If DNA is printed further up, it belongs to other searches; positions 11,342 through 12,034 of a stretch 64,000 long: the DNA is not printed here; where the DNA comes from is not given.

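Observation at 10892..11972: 1.1-kb low-GC insertion between convergent pyrE and tauE, flanked by an 8-bp direct repeat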

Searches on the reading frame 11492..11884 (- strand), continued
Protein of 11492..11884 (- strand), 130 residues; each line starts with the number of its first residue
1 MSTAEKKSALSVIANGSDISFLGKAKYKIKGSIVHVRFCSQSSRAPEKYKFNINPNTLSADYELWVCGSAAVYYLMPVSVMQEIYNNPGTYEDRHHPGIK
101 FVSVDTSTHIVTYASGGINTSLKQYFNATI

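Call 59: search_protein_families(library=pfam, proteins=[P0248, P0252, P0265, P0271, P0279, P0284, P0289, P0294, P0301, P0302], max_evalue=0.01)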
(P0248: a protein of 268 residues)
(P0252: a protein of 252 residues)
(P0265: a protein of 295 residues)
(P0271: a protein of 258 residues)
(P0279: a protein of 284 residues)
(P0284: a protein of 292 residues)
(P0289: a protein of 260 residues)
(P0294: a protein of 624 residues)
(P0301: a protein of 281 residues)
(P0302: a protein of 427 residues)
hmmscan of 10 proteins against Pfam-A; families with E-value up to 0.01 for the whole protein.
P0248 (268 aa): 0 families

P0252 (252 aa): 2 families
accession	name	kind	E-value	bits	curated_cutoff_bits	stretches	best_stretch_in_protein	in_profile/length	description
PF01844.29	HNH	-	6.8e-09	36.2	21.4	1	177-222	1-43/47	HNH endonuclease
PF13391.12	HNH_2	-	3e-06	27.4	21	1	177-228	1-63/66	HNH endonuclease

P0265 (295 aa): 1 family
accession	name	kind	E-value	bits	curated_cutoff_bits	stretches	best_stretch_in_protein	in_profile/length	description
PF13391.12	HNH_2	-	1.6e-07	31.5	21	1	209-264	1-65/66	HNH endonuclease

P0271 (258 aa): 1 family
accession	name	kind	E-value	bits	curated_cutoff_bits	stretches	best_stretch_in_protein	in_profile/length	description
PF01844.29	HNH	-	5.4e-08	33.3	21.4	1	183-239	1-47/47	HNH endonuclease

P0279 (284 aa): 1 family
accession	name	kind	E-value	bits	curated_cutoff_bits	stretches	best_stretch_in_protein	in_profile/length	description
PF01844.29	HNH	-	0.0049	17.4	21.4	1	213-256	11-45/47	HNH endonuclease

P0284 (292 aa): 1 family
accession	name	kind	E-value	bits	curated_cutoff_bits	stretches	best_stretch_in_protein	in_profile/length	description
PF01844.29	HNH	-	0.0016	19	21.4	1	228-262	13-45/47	HNH endonuclease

P0289 (260 aa): 2 families
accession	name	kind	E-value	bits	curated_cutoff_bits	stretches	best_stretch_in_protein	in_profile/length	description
PF01844.29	HNH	-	0.00021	21.8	21.4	1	194-239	11-46/47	HNH endonuclease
PF23382.1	DUF7097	-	0.0033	17.8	27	1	177-244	72-142/175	Family of unknown function (DUF7097)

P0294 (624 aa): 14 families
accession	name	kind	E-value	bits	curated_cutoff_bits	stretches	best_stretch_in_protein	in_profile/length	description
PF07728.20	AAA_5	-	3.6e-25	89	22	1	356-506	2-139/139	AAA domain (dynein-related subfamily)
PF00004.35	AAA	-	1.9e-09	38.5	21.2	1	356-510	1-127/131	ATPase family associated with various cellular activities (AAA)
PF13401.12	AAA_22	-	2.2e-06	28.5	27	1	353-464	5-111/130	AAA domain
PF01695.23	IstB_IS21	-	2.6e-05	24.3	24.1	1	331-383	68-120/238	IstB-like ATP binding protein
PF20720.3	nSTAND3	-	3.2e-05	24.1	27.2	1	340-382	4-46/155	Novel STAND NTPase 3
PF07726.17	AAA_3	-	9.2e-05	22.8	27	1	356-493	2-115/131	ATPase family associated with various cellular activities (AAA)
PF01078.27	Mg_chelatase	-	0.00033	20.6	20.3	1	355-382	24-51/207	Magnesium chelatase, subunit ChlI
PF05496.18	RuvB_N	-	0.0007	19.8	27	0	355-379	35-59/159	Holliday junction DNA helicase RuvB P-loop domain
PF12775.13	AAA_7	-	0.0039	17.2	25.8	1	348-393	28-72/181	P-loop containing dynein motor region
PF24883.2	NPHP3_N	-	0.0049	17.5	24.8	0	339-383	8-52/164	Nephrocystin 3, N-terminal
PF04851.21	ResIII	-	0.005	17.2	22.5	0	339-379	8-49/164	Type III restriction enzyme, res subunit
PF00270.35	DEAD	-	0.0053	17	26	0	346-375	7-36/167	DEAD/DEAH box helicase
PF00910.28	RNA_helicase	-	0.0075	17.2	21.5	0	356-404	1-48/105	RNA helicase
PF13086.12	AAA_11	-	0.0093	16.2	27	0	346-378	10-42/257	AAA domain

P0301 (281 aa): 2 families
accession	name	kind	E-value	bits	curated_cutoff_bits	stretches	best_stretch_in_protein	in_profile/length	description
PF13391.12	HNH_2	-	2.4e-06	27.8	21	1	199-252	1-63/66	HNH endonuclease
PF01844.29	HNH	-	0.0091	16.6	21.4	0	199-244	1-41/47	HNH endonuclease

P0302 (427 aa): 1 family
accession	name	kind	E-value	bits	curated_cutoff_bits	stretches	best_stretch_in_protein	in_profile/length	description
PF13020.12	NOV_C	-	4.1e-11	43.2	22.1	1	304-382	1-82/91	Protein NO VEIN, C-terminal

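Call 60: search_protein_families(library=pfam, proteins=[P0317, P0322, P0328, P0333, P0343, P0354, P0352, P0363, P0371, P0390], max_evalue=0.01)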
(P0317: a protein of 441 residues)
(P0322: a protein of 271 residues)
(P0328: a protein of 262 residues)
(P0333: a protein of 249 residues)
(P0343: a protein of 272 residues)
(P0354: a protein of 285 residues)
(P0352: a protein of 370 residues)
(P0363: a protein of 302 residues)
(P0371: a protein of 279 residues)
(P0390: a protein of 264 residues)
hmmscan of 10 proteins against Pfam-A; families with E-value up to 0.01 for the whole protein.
P0317 (441 aa): 1 family
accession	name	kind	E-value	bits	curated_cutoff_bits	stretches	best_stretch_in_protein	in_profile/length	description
PF01844.29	HNH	-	4.7e-05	23.9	21.4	1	368-421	1-45/47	HNH endonuclease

P0322 (271 aa): 0 families

P0328 (262 aa): 0 families

P0333 (249 aa): 1 family
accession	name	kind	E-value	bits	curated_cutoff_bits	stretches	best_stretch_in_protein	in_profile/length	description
PF01844.29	HNH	-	7.7e-06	26.4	21.4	1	175-226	1-42/47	HNH endonuclease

P0343 (272 aa): 0 families

P0354 (285 aa): 0 families

P0352 (370 aa): 0 families

P0363 (302 aa): 0 families

P0371 (279 aa): 1 family
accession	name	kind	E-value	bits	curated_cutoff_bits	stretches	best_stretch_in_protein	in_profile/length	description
PF13391.12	HNH_2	-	2.1e-12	47.1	21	1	181-230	1-66/66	HNH endonuclease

P0390 (264 aa): 1 family
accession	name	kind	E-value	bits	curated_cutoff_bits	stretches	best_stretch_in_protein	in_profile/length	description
PF10662.15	PduV-EutP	-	0.0077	16.5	21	0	64-123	63-122/143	Ethanolamine utilisation - propanediol utilisation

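Call 67: search_protein_families(library=pfam, proteins=[L169:5428-8586:+, L001:5445-7484:+, L126:1162-2940:+, L135:725-2395:+, L121:5663-7291:+, L123:709-2079:+, L131:1682-2914:+, L174:5396-6610:+, L146:5454-6578:+, L108:3555-4493:+], max_evalue=0.001)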
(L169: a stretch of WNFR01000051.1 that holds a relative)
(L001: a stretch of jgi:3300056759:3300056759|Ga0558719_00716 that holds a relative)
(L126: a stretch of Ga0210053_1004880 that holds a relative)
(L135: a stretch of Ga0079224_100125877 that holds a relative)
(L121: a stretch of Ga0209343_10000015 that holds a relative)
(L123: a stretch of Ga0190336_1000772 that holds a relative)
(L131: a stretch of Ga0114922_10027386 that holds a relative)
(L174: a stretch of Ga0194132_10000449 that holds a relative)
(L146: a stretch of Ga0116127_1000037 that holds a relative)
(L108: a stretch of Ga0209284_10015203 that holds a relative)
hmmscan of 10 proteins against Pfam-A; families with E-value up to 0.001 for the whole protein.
L169:5428-8586:+ (1052 aa): 5 families
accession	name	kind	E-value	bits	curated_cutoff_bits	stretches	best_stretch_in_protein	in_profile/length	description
PF15902.12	Sortilin-Vps10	-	1.1e-31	110.6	33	4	123-250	3-116/446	Sortilin, neurotensin receptor 3,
PF02012.26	BNR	-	6.7e-13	47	27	0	629-639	1-11/12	BNR/Asp-box repeat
PF14870.12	PSII_BNR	-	9.6e-08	32.1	27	0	224-343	31-139/303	Photosynthesis system II assembly factor YCF48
PF15899.11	BNR_6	-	1.3e-07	31.5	27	0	70-81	2-13/14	BNR-Asp box repeat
PF13088.12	BNR_2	-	1e-05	25.5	31.4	0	481-641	45-201/277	BNR repeat-like domain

L001:5445-7484:+ (679 aa): 1 family
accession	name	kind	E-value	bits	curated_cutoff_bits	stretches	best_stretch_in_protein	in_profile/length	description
PF12697.13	Abhydrolase_6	-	0.00037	21.6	26.3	1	54-207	1-122/217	Alpha/beta hydrolase family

L126:1162-2940:+ (592 aa): 23 families
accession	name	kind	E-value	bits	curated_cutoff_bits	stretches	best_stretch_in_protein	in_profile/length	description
PF13414.12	TPR_11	-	1.4e-61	204.4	26.8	6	350-383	8-41/42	TPR repeat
PF07719.23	TPR_2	-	6.2e-46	151.2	27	6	404-437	1-34/34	Tetratricopeptide repeat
PF00515.34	TPR_1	-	6.7e-46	152.8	27.8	6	438-470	1-33/34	Tetratricopeptide repeat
PF13181.12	TPR_8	-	3e-34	114.7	25.7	1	440-470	3-33/34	Tetratricopeptide repeat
PF13431.12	TPR_17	-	5.6e-34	114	24.4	3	427-458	2-33/34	Tetratricopeptide repeat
PF13432.12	TPR_16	-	9.7e-30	103.1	32.7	4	376-438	3-65/65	Tetratricopeptide repeat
PF00069.31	Pkinase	-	1.8e-29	103.4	31.7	1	40-261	8-199/263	Protein kinase domain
PF13424.12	TPR_12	-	4.2e-24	85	30.1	4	370-433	3-74/77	Tetratricopeptide repeat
PF13428.12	TPR_14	-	8.9e-24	82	23.5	0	342-378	7-43/44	Tetratricopeptide repeat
PF07714.23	PK_Tyr_Ser-Thr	-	2.5e-23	83.1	23.1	2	47-186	13-150/258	Protein tyrosine and serine/threonine kinase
PF14559.12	TPR_19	-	1.1e-20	74.2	25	4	349-407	4-62/68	Tetratricopeptide repeat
PF13176.12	TPR_7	-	7.2e-19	66.7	27.9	0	406-437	1-32/36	Tetratricopeptide repeat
PF24575.1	TPR_Slam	-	3.1e-17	63.3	35.2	0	469-512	44-87/104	Surface lipoprotein assembly modifier, N-terminal TPR repeats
PF13374.12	TPR_10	-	3.8e-12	46.2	27.5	0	438-467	2-31/42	Tetratricopeptide repeat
PF06552.18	TOM20_plant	-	5.3e-09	36.5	20.6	0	414-456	45-87/187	Plant specific mitochondrial import receptor subunit TOM20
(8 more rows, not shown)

L135:725-2395:+ (556 aa): 6 families
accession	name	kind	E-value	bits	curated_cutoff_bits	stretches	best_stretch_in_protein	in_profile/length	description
PF13175.12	AAA_15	-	1.3e-31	111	32.1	2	165-309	239-373/374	AAA ATPase domain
PF13304.12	AAA_21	-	5.8e-23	82.8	27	2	156-311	191-304/304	AAA domain, putative AbiEii toxin, Type IV TA system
PF20469.4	OLD-like_TOPRIM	-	3.3e-19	69.6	23.2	1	373-438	1-67/67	Overcoming lysogenization defect protein-like, TOPRIM domain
PF02463.25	SMC_N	-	1.7e-10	41.1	40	1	4-51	2-49/220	RecF/RecN/SMC N terminal domain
PF11398.14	DUF2813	-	1.7e-08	34.7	21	0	268-338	286-353/372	Protein of unknown function (DUF2813)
PF13476.12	AAA_23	-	1.3e-07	32.8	27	1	6-82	1-81/201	AAA domain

L121:5663-7291:+ (542 aa): 4 families
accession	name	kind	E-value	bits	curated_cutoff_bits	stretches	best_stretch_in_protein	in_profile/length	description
PF13447.11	Multi-haem_cyto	-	7.5e-24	84.8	21.9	1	214-324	96-199/269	Seven times multi-haem cytochrome CxxCH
PF13435.11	Cytochrome_C554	-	3.2e-16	60.5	20.8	2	117-173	2-59/84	Cytochrome c554 and c-prime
PF14522.11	Cytochrome_C7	-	2.5e-12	46.9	24.8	0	56-121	12-66/67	Cytochrome c7 and related cytochrome c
PF14537.11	Cytochrom_c3_2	-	0.00017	22.4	25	0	80-130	2-41/79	Cytochrome c3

L123:709-2079:+ (456 aa): 3 families
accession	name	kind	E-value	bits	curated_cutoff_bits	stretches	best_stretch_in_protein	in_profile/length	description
PF17767.7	NAPRTase_N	-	1.5e-34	119.5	32.6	1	13-136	1-125/125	Nicotinate phosphoribosyltransferase (NAPRTase) N-terminal domain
PF04095.22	NAPRTase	-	1.1e-13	52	20.8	1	156-357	2-225/239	Nicotinate phosphoribosyltransferase (NAPRTase) family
PF17956.6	NAPRTase_C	-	5.6e-13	49.8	23.3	1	383-441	53-111/111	Nicotinate phosphoribosyltransferase C-terminal domain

L131:1682-2914:+ (410 aa): 1 family
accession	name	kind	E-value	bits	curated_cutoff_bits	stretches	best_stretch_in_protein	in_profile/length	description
PF11185.13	DUF2971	-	2.1e-10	42.2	22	1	224-328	1-89/89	Protein of unknown function (DUF2971)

L174:5396-6610:+ (404 aa): 2 families
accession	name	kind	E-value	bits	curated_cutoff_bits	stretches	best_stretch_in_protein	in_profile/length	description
PF01979.26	Amidohydro_1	-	3e-13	50.2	25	1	264-344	233-318/345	Amidohydrolase family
PF07969.17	Amidohydro_3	-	9.3e-09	35.7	29.7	1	307-351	407-446/472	Amidohydrolase family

L146:5454-6578:+ (374 aa): 2 families
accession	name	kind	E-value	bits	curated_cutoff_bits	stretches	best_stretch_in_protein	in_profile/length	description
PF02606.20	LpxK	-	1.3e-84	284.6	27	1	32-371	8-323/328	Tetraacyldisaccharide-1-P 4'-kinase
PF01656.29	CbiA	-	0.00095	19.6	25.4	0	70-231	8-87/125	CobQ/CobB/MinD/ParA nucleotide binding domain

L108:3555-4493:+ (312 aa): 0 families

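Call 82: search_protein_families(library=pfam, proteins=[L005:4439-4930:+, L005:5557-6018:+, L001:4332-4913:+], max_evalue=0.1)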
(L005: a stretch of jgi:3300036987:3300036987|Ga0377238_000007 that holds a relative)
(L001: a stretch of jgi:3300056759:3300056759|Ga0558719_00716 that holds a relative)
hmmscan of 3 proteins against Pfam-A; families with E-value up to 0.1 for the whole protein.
L005:4439-4930:+ (163 aa): 0 families

L005:5557-6018:+ (153 aa): 1 family
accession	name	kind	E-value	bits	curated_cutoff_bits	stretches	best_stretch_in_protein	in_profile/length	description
PF10856.13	DUF2678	-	0.039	14.4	27.8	1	94-146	34-84/118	Protein of unknown function (DUF2678)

L001:4332-4913:+ (193 aa): 0 families

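Call 83: search_dna_similar(query=window:11492-11884:-, collection=plasmids, mode=protein, max_evalue=0.001, max_rows=15)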
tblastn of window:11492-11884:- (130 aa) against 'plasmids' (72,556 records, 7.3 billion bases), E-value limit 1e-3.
No match.

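Call 84: search_dna_similar(query=window:11492-11884:-, collection=phages, mode=protein, max_evalue=0.001, max_rows=15)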
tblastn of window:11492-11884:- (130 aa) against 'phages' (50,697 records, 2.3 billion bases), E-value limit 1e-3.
No match.

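Call 96: search_protein_families(library=ncbifam, proteins=[P0248, P0252, P0294, P0302, P0317, P0371, P0328], max_evalue=0.01)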
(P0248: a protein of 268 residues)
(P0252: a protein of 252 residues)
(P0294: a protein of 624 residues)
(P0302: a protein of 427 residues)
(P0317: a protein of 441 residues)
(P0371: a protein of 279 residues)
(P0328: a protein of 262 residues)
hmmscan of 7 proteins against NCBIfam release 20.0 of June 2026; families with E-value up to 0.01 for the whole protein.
P0248 (268 aa): 1 family
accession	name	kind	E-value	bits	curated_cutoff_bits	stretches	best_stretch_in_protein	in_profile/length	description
NF002876.0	PRK03298.1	equivalog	0.0033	16.8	252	1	159-264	108-206/224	endonuclease NucS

P0252 (252 aa): 3 families
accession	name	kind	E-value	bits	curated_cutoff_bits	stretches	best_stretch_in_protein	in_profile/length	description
NF045808.1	PT-DNA_restrict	exception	1.5e-10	40.7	180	1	157-234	157-234/284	phosphorothioated DNA-binding restriction endonuclease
NF040563.1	guided_IscB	equivalog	2e-05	23.9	175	1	162-224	180-236/314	RNA-guided endonuclease IscB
NF049971.1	CRISPR_Cas9d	exception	0.00065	18.4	375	1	169-217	540-587/986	type II CRISPR RNA-guided endonuclease Cas9d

P0294 (624 aa): 8 families
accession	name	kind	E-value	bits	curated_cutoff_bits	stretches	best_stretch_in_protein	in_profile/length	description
NF008457.0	PRK11331.1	equivalog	7.2e-58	196.4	637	1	322-595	163-452/459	5-methylcytosine-specific restriction enzyme subunit McrB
NF038214.1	IS21_help_AAA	equivalog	7.7e-06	25.8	200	1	324-381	57-118/232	IS21-like element helper ATPase IstB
TIGR03922.1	T7SS_EccA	equivalog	0.00069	18.3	466.65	1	345-377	304-336/557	type VII secretion AAA-ATPase EccA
NF000868.0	PRK00080.1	equivalog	0.0011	18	282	0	434-516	101-181/330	Holliday junction branch migration DNA helicase RuvB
NF047784.1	MadB_ATPase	equivalog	0.0045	16.2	475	0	427-517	130-217/298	MadB family AAA-type ATPase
NF003229.0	PRK04195.1-5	equivalog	0.0053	15.5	280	1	343-375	33-66/413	replication factor C large subunit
TIGR02881.1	spore_V_K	equivalog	0.009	15.1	422.95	0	347-377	36-66/261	stage V sporulation protein K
TIGR02640.1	gas_vesic_GvpN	equivalog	0.0094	15.5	266.8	0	339-375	7-43/262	gas vesicle protein GvpN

P0302 (427 aa): 0 families

P0317 (441 aa): 0 families

P0371 (279 aa): 1 family
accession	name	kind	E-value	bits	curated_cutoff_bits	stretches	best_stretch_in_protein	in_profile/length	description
NF045808.1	PT-DNA_restrict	exception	2.2e-08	33.6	180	1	161-245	157-245/284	phosphorothioated DNA-binding restriction endonuclease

P0328 (262 aa): 0 families

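Call 104: search_protein_families(library=pfam, alignment_id=A6, max_evalue=0.001)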
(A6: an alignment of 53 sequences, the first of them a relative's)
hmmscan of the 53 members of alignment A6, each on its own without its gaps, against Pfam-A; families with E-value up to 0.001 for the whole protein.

A. member 1, L097:910-1257:+ (115 aa): 0 families

B. families by the number of members that match (of 53 scanned): 25 families
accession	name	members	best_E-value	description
PF20603.3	Bact_hydrolase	1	4.4e-67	Bacterial hydrolase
PF01863.23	YgjP-like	1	3.8e-57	YgjP-like, metallopeptidase domain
PF02075.23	RuvC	1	2.8e-33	Crossover junction endodeoxyribonuclease RuvC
PF13932.14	SAM_GIDA_C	1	6.1e-21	tRNA modifying enzyme MnmG/GidA C-terminal helical bundle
PF18014.7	Acetyltransf_18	1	1.1e-17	Acetyltransferase (GNAT) domain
PF00583.31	Acetyltransf_1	1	3.5e-16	Acetyltransferase (GNAT) family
PF14076.12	DUF4258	1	4.4e-16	Domain of unknown function (DUF4258)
PF21680.2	GIDA_C_1st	1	2e-13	tRNA modifying enzyme MnmG/GidA C-terminal helical domain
PF13643.11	DUF4145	1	2.7e-13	Domain of unknown function (DUF4145)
PF00702.32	Hydrolase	1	4.8e-12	haloacid dehalogenase-like hydrolase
PF01844.29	HNH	1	9.3e-12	HNH endonuclease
PF13508.13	Acetyltransf_7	1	2.8e-11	Acetyltransferase (GNAT) domain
PF14279.12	HNH_5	1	2.3e-10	HNH endonuclease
PF13673.13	Acetyltransf_10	1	8.3e-08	Acetyltransferase (GNAT) domain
PF13419.12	HAD_2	1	1.2e-07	Haloacid dehalogenase-like hydrolase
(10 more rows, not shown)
